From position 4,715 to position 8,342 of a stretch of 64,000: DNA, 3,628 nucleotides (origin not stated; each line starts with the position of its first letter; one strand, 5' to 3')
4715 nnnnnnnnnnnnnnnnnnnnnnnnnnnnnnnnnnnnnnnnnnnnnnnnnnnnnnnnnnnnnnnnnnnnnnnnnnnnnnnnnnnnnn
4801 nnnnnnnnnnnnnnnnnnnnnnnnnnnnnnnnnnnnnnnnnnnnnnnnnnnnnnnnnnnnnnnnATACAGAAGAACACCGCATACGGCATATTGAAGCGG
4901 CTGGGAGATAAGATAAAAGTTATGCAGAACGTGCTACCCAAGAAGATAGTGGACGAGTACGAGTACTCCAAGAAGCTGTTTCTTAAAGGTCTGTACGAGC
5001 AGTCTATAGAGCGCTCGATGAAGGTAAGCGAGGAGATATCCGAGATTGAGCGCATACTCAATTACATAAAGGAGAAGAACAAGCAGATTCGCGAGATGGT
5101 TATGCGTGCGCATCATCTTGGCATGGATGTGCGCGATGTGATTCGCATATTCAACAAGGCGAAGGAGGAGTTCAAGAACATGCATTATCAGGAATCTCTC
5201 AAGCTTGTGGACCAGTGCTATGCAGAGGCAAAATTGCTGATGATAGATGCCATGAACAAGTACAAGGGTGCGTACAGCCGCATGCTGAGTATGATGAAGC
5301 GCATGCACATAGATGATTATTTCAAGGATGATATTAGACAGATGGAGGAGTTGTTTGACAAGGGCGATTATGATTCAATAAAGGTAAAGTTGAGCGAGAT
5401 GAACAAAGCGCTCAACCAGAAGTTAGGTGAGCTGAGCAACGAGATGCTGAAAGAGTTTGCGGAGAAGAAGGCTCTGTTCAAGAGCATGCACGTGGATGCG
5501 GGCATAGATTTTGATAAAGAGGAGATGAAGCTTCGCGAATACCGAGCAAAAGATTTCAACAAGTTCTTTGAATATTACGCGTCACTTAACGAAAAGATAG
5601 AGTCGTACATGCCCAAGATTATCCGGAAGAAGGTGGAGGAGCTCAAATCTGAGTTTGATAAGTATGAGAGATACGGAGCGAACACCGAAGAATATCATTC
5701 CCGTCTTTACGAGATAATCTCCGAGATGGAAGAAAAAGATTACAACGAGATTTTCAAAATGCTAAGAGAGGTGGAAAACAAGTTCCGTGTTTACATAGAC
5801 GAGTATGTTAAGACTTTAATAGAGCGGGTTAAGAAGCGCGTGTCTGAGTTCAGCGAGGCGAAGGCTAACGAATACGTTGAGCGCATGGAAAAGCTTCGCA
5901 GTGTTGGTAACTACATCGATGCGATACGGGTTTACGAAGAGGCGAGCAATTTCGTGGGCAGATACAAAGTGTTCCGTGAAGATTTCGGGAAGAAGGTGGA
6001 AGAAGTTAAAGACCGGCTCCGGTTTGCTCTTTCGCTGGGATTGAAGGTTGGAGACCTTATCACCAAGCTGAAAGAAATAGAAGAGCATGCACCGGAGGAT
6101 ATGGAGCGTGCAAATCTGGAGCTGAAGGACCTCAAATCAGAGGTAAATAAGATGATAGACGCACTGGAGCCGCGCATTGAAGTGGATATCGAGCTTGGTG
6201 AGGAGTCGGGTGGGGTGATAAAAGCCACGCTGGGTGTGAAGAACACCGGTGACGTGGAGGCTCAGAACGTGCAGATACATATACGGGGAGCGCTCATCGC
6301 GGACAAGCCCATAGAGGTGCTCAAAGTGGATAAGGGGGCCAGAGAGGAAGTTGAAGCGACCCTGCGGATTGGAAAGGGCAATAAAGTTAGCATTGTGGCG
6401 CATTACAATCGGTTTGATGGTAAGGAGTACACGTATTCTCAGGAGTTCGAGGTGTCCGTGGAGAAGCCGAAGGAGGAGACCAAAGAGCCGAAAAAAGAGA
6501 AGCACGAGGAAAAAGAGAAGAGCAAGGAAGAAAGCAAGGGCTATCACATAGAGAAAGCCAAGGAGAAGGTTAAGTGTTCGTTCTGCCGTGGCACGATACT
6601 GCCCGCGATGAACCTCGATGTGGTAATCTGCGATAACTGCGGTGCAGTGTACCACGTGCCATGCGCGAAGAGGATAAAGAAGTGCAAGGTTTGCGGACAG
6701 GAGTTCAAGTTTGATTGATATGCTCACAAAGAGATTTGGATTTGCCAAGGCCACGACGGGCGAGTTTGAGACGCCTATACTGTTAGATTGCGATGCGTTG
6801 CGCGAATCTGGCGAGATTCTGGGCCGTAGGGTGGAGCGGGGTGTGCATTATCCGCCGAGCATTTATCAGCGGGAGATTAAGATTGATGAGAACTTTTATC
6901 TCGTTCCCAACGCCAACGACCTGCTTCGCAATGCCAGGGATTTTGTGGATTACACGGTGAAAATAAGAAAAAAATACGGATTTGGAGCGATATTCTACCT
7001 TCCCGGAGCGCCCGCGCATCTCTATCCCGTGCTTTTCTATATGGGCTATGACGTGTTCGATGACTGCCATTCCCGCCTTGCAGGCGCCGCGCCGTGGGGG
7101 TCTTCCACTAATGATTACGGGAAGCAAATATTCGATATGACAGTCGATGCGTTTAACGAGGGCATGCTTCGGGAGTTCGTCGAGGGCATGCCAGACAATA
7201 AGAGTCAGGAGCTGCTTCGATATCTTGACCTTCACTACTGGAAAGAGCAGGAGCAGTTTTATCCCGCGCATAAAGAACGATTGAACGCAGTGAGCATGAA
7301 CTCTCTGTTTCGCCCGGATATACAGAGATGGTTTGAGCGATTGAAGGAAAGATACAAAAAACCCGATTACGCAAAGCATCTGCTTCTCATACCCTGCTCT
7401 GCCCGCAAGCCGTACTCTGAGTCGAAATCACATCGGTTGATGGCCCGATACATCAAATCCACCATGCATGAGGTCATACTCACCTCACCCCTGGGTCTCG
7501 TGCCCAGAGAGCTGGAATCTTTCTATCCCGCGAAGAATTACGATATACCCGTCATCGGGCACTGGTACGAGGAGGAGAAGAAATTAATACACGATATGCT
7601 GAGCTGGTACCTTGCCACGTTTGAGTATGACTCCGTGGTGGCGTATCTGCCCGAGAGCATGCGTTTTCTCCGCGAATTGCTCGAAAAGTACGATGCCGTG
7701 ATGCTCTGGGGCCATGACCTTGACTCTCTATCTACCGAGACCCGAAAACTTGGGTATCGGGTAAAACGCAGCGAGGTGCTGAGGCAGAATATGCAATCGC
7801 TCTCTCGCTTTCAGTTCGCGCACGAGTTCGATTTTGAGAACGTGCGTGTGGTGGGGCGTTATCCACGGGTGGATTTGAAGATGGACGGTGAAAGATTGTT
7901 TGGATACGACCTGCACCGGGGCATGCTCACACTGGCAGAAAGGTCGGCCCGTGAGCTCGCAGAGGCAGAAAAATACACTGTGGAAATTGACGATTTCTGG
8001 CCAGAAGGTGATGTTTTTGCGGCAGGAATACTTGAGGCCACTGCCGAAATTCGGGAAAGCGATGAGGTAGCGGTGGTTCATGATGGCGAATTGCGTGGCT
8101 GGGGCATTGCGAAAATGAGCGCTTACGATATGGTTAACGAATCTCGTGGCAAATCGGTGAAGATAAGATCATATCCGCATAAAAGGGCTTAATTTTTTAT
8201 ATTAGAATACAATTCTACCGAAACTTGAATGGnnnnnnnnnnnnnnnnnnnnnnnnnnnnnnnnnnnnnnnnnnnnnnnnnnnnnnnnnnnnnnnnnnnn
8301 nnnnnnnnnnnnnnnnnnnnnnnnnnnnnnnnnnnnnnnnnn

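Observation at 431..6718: CdrS-like RHH - FtsZ - 1617-aa scaffold protein: a candidate three-gene division/cytoskeletal module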

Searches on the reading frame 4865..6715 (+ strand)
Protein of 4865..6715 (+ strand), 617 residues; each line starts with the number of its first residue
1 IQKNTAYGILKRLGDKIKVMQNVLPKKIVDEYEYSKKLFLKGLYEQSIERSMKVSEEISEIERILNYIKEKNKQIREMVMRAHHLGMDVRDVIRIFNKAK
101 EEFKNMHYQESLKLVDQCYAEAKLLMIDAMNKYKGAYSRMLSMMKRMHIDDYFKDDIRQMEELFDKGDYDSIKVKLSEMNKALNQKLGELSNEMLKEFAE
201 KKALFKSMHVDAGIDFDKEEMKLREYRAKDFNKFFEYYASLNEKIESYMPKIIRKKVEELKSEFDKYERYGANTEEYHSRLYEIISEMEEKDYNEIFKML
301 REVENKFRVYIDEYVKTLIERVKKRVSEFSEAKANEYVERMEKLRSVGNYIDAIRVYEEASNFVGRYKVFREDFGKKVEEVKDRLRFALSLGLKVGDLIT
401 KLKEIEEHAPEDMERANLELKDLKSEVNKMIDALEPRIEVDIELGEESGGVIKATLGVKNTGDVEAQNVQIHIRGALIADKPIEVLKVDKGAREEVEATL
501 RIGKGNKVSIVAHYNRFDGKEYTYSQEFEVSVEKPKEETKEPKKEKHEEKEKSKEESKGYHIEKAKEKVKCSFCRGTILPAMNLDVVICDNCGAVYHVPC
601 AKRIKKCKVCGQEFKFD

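Call 43: predict_structure(alignment_id=A3)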
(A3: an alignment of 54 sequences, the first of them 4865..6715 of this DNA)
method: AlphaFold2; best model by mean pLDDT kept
length: 617 residues; sequences in the alignment: 54
mean_pLDDT: 87.6   pTM: 0.46
mean pLDDT of the five models: 87.6, 87.4, 87.1, 86.4, 85.7
residues with pLDDT >= 90: 367; 70-90: 217; 50-70: 8; < 50: 25
segments of 3 or more residues with pLDDT < 50: 533-557
pLDDT, mean of each block of 10 residues (from residue 1): 84 88 87 91 89 89 91 90 84 91 91 93 87 90 90 93 88 91 93 92 78 86 93 92 87 88 93 93 89 86 94 95 92 93 94 94 90 91 91 90 90 90 93 91 84 91 92 90 92 91 86 91 88 35 33 49 91 92 90 93 92 86
secondary structure, 60 per line:
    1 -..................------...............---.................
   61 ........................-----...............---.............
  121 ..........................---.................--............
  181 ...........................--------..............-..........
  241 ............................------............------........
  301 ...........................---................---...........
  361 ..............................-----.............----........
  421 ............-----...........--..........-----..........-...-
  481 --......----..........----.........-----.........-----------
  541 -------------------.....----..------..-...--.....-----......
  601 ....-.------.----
elements in order: H2-19 H26-40 H44-84 H90-104 H108-146 H150-166 H169-207 H216-229 H231-268 H275-286 H293-327 H331-346 H350-390 H396-408 H413-432 E438-448 E451-460 E466-475 E477-479 E483-488 E493-502 E507-515 E521-529 E560-564 E585-589 E595-597 H598-604

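Call 47: fold_search(model_id=the predicted structure, library=pdb)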
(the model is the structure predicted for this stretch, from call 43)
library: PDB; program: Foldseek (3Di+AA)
matches with E <= 10: 1242; with E <= 0.001: 3
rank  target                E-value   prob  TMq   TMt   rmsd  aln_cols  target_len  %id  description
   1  8b5l_v                4.2e-04  1.00  0.13  0.44   4.5       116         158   12  Cryo-EM structure of ribosome-Sec61-TRAP (TRanslocon Associated Protein) translocon complex (released 2023-03-01)
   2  8rjc_6                5.1e-04  1.00  0.13  0.44   4.6       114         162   14  Structure of the rabbit 80S ribosome stalled on a 2-TMD rhodopsin intermediate in complex with Sec61-TRAP, open confor (released 2024-01-24)
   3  2iv9_A                8.5e-04  1.00  0.13  0.31   3.2       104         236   12  B2-appendage from AP2 in complex with Eps15 peptide (released 2007-03-13)
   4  7e1y_A                1.2e-03  1.00  0.15  0.16   8.9       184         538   13  Staphylothermus marinus amylopullulanase -SmApu (released 2022-02-09)
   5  7p4l_C                1.4e-03  1.00  0.12  0.15  22.8       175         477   12  Crystal structure of the trimeric ectodomain of archaeal Fusexin1 (Fsx1) (released 2022-07-13)
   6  2r39                  1.7e-03  1.00  0.12  0.47   5.3       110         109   11  Crystal structure of FixG-related protein from Vibrio parahaemolyticus (released 2007-09-11)
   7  1e42_A                1.8e-03  1.00  0.13  0.32   3.3       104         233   12  Beta2-adaptin appendage domain, from clathrin adaptor AP2 (released 2000-08-21)
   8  6xt9_I                1.9e-03  1.00  0.15  0.12   4.9       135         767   11  Subunits BBS 1,4,8,9,18 of the human BBSome complex (released 2020-01-29)
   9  6voa_D                2.0e-03  1.00  0.13  0.15  12.1       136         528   12  Cryo-EM structure of the BBSome-ARL6 complex (released 2020-06-24)
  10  3mnm_A                2.4e-03  1.00  0.12  0.52   7.4       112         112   14  Crystal structure of GAE domain of GGA2p from Saccharomyces cerevisiae (released 2010-09-08)
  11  1w80_A                2.8e-03  1.00  0.12  0.28   3.9       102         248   13  Crystal structure of the alpha-adaptin appendage domain, from the AP2 adaptor complex, bound to 2 peptides from Synapt (released 2004-10-27)
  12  5xxo_B                2.8e-03  1.00  0.09  0.08   8.9       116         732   19  Crystal structure of mutant (D286N) GH3 beta-glucosidase from Bacteroides thetaiotaomicron in complex with sophorotrio (released 2017-12-13)
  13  7os2_B                2.8e-03  1.00  0.13  0.06  10.3       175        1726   13  Cryo-EM structure of Brr2 in complex with Jab1/MPN and C9ORF78 (released 2022-02-23)
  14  7p4l_B                3.2e-03  1.00  0.12  0.14  21.1       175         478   12  Crystal structure of the trimeric ectodomain of archaeal Fusexin1 (Fsx1) (released 2022-07-13)
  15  2q0z                  3.4e-03  1.00  0.13  0.25   8.1       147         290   13  Crystal structure of Q9P172/Sec63 from Homo sapiens. Northeast Structural Genomics Target HR1979. (released 2007-06-05)
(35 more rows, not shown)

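Call 79: search_protein_representatives(alignment_id=A5)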
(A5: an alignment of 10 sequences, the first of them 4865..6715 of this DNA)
Query: 10 sequences, 481 profile positions. Proteins with E-value up to 0.001 (for the whole library): 2883; up to 1e-10: 1112; up to 1e-30: 370. The best 150 are listed.
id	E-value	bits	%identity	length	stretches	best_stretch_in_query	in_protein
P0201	3.9e-292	985.7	-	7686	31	25-262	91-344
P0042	9.9e-270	911.8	-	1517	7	1-481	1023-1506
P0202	1.3e-267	904.8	-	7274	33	5-307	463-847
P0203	1.4e-259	878.3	-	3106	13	8-479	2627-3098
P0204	3.9e-257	870.2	-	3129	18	1-478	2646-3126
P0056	1.1e-251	852.3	-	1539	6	1-480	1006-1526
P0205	6.9e-236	800.2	-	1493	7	1-475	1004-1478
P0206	4.1e-233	791.0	-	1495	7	1-478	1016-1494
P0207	5.5e-224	760.9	-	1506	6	1-478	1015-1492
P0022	3.3e-211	718.8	-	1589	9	203-481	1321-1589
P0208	7.0e-210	714.4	-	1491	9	1-477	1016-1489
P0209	1.8e-207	706.5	-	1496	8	1-479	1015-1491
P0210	1.7e-205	700.0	-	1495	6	1-479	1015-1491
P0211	4.1e-203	692.1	-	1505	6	2-479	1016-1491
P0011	4.1e-203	692.1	-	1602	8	214-481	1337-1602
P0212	4.7e-203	691.9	-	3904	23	28-312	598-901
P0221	3.4e-181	619.8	-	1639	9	8-480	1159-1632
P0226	6.4e-175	599.1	-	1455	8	169-479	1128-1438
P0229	2.6e-168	577.3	-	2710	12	135-417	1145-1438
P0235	6.5e-160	549.6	-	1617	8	129-481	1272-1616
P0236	9.8e-160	549.0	-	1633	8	134-478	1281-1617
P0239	4.2e-151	520.6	-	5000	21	4-288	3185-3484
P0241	2.2e-147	508.3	-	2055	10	12-313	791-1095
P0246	4.8e-138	477.5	-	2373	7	6-420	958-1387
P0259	8.0e-126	437.2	-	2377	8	71-420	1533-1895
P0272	1.6e-111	390.1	-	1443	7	42-418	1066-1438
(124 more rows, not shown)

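Call 80: list_cluster_members(proteins=[P0201, P0202, P0203, P0212, P0239, P0246, P0229, P0205, P0221, P0241])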
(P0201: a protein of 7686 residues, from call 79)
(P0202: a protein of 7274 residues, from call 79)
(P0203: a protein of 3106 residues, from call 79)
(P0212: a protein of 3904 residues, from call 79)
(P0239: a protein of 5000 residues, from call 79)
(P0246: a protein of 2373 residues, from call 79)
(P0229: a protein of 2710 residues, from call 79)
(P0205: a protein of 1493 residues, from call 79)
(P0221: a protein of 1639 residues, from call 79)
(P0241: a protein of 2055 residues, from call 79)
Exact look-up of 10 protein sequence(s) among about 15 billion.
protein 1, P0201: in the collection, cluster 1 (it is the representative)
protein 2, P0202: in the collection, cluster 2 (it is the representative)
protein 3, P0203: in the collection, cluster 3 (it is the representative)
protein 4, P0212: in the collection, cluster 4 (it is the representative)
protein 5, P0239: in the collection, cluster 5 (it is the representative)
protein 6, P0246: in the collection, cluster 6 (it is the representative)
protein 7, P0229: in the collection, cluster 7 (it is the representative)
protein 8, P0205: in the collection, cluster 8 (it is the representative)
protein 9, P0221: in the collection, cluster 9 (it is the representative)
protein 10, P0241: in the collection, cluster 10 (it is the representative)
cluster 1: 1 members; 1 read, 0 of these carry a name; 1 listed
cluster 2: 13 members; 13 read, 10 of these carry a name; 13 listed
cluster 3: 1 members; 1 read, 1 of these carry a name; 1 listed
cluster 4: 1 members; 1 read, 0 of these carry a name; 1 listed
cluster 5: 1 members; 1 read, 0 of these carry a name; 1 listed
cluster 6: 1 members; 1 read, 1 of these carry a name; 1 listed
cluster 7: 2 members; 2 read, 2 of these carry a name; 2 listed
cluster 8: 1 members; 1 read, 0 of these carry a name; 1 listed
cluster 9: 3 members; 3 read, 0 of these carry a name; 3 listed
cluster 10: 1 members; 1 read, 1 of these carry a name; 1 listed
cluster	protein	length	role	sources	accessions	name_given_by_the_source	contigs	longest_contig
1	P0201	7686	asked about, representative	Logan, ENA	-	-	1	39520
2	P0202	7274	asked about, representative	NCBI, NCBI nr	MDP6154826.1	MAG: hypothetical protein QF682_01650 [Candidatus Thermoplasmatota archaeon] | hypothetical protein [Candidatus Thermoplasmatota archaeon]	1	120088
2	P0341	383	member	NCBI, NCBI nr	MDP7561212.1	MAG: hypothetical protein QF745_11805, partial [Planctomycetota bacterium] | hypothetical protein [Planctomycetota bacterium]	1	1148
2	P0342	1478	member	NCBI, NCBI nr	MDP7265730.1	MAG: hypothetical protein QGH39_09265, partial [Candidatus Thermoplasmatota archaeon] | hypothetical protein [Candidatus Thermoplasmatota archaeon]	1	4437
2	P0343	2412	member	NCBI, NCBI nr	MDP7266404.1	MAG: hypothetical protein QGH39_12690, partial [Candidatus Thermoplasmatota archaeon] | hypothetical protein [Candidatus Thermoplasmatota archaeon]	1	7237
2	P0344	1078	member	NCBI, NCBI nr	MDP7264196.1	MAG: hypothetical protein QGH39_01405, partial [Candidatus Thermoplasmatota archaeon] | hypothetical protein [Candidatus Thermoplasmatota archaeon]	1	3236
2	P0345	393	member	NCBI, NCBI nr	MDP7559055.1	MAG: hypothetical protein QF745_00755, partial [Planctomycetota bacterium] | hypothetical protein [Planctomycetota bacterium]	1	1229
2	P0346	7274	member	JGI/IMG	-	hypothetical protein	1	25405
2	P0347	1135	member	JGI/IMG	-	DNA-directed RNA polymerase subunit RPC12/RpoP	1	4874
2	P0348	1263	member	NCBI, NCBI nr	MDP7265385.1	MAG: hypothetical protein QGH39_07470, partial [Candidatus Thermoplasmatota archaeon] | hypothetical protein [Candidatus Thermoplasmatota archaeon]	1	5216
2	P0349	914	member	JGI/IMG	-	DNA-directed RNA polymerase subunit RPC12/RpoP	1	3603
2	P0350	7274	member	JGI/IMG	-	-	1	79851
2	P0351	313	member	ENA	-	-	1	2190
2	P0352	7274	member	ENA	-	-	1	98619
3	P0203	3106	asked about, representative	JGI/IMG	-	hypothetical protein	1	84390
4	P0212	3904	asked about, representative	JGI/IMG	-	-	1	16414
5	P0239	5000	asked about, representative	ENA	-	-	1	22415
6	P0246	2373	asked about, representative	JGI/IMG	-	flagellin-specific chaperone FliS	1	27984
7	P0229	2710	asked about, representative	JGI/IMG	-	hypothetical protein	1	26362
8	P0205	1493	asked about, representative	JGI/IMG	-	-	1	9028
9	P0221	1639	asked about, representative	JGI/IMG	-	-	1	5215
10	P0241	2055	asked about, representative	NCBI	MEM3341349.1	MAG: hypothetical protein QW728_01515, partial [Thermoplasmata archaeon]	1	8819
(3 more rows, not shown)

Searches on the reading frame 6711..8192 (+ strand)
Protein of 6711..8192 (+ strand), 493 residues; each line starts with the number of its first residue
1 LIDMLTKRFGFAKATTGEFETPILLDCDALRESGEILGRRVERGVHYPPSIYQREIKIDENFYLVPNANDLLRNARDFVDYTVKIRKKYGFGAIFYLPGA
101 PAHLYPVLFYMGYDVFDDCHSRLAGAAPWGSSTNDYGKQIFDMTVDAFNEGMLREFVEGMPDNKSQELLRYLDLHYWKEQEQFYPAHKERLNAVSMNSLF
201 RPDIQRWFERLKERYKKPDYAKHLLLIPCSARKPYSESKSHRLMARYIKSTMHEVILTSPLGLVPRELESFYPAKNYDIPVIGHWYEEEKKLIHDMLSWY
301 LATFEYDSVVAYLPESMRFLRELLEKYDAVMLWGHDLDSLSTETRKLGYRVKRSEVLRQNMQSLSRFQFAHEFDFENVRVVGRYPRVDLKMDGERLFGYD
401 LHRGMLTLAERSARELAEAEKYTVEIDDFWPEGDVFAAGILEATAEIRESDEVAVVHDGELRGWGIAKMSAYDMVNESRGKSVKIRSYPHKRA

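Call 3: search_protein_families(library=pfam, proteins=[window:6711-8192:+], max_evalue=0.01)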
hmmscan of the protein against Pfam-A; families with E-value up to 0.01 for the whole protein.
window:6711-8192:+ (493 aa): 3 families
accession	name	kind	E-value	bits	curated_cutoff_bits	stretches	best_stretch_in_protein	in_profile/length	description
PF17884.7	DUF5591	-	1.6e-45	155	26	1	204-330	1-127/150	Domain of unknown function (DUF5591)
PF01472.26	PUA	-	1.8e-10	41.1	24.8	1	434-488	18-73/74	PUA domain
PF22176.2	AF_0587-like_pre-PUA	-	0.001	19.7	27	1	361-416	8-60/61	AF_0587-like, pre-PUA domain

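Call 4: search_protein_families(library=ncbifam, proteins=[window:6711-8192:+], max_evalue=0.01)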
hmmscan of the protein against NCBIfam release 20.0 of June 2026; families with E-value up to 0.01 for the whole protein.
window:6711-8192:+ (493 aa): 10 families
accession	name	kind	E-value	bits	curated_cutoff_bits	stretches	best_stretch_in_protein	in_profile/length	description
NF053620.1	ArchsnAlpArcSThp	equivalog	8.3e-114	380.8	600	1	9-486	8-515/515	archaeosine synthase subunit alpha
NF040592.1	tRNA_mod_ArcS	equivalog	5.4e-99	332.4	440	2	147-486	219-573/575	archaeosine synthase subunit alpha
TIGR00451.1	unchar_dom_2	domain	2.4e-07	30.9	27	1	421-488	30-104/107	uncharacterized domain 2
TIGR00432.2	arcsn_tRNA_tgt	equivalog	6.9e-07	28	350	1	147-278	317-438/441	tRNA guanosine(15) transglycosylase TgtA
NF010368.0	PRK13795.1-3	equivalog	1.2e-06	27.1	588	1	433-486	146-200/635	hypothetical protein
NF010367.0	PRK13795.1-2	equivalog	4.3e-06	25.4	456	1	399-487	102-198/584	hypothetical protein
NF010369.0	PRK13795.1-4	equivalog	1.2e-05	23.8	1086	1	434-487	152-207/633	hypothetical protein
TIGR03684.1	arCOG00985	hypoth_equivalog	1.4e-05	25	120.6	1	434-485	90-143/154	arCOG04150 universal archaeal PUA-domain protein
NF011153.0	PRK14560.1-4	equivalog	3.4e-05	23.8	169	1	434-487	96-151/162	putative RNA-binding protein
NF011151.0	PRK14560.1-2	equivalog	4e-05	23.5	291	1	433-485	104-158/172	putative RNA-binding protein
